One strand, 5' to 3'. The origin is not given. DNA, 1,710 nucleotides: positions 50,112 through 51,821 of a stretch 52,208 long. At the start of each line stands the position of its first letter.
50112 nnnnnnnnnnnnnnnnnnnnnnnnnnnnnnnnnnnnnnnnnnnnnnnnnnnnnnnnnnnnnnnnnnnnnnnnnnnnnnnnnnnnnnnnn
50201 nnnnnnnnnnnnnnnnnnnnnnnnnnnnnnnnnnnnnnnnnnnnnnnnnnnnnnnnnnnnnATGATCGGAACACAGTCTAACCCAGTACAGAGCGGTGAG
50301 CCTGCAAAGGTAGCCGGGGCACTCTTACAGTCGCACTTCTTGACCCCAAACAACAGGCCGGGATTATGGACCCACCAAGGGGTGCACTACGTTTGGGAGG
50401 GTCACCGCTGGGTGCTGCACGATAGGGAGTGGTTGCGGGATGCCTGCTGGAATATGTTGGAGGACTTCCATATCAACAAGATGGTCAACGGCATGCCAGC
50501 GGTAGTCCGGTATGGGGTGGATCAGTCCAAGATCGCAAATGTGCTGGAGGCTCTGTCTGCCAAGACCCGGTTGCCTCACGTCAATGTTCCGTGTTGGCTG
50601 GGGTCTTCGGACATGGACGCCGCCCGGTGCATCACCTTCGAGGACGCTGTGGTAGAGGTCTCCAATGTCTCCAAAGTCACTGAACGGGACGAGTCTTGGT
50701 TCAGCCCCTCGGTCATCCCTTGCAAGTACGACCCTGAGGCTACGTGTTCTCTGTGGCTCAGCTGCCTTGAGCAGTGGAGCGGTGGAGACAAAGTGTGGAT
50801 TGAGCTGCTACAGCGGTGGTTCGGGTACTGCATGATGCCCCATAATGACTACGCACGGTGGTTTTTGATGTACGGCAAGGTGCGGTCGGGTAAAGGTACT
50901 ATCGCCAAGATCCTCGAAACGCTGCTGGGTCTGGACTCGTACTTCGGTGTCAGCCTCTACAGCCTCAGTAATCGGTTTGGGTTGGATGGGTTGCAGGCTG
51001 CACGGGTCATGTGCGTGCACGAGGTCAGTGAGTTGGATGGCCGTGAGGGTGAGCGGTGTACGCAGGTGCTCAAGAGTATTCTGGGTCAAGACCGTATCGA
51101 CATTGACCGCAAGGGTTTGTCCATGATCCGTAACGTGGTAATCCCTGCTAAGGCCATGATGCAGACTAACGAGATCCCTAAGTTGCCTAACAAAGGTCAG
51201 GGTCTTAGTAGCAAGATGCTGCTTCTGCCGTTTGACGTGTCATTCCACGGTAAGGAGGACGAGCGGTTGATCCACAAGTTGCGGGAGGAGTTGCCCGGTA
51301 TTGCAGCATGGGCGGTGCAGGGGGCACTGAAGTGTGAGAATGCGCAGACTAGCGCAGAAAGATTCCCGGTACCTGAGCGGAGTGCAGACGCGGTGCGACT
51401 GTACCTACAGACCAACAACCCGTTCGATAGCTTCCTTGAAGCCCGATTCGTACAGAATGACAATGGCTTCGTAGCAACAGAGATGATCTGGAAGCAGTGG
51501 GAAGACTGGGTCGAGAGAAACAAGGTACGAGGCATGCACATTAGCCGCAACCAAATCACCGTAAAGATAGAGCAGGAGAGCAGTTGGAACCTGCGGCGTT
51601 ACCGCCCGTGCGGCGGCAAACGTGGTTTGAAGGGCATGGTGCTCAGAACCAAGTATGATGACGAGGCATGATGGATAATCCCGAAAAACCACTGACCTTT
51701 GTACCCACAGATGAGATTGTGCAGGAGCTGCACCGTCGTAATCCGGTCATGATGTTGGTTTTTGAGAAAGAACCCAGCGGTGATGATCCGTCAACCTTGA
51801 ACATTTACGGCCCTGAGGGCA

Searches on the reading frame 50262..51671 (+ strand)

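Call 12: search_protein_families(library=pfam, proteins=[window:50262-51671:+], max_evalue=0.001)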
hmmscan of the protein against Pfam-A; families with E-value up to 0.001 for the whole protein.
window:50262-51671:+ (469 aa): 2 families
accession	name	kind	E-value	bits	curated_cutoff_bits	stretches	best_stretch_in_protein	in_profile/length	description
PF19263.5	DUF5906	-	3.4e-11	44.2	27.6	1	203-309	1-106/114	Family of unknown function (DUF5906)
PF08706.16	D5_N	-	0.00027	21.7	22.4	1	42-171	21-142/145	D5 N terminal like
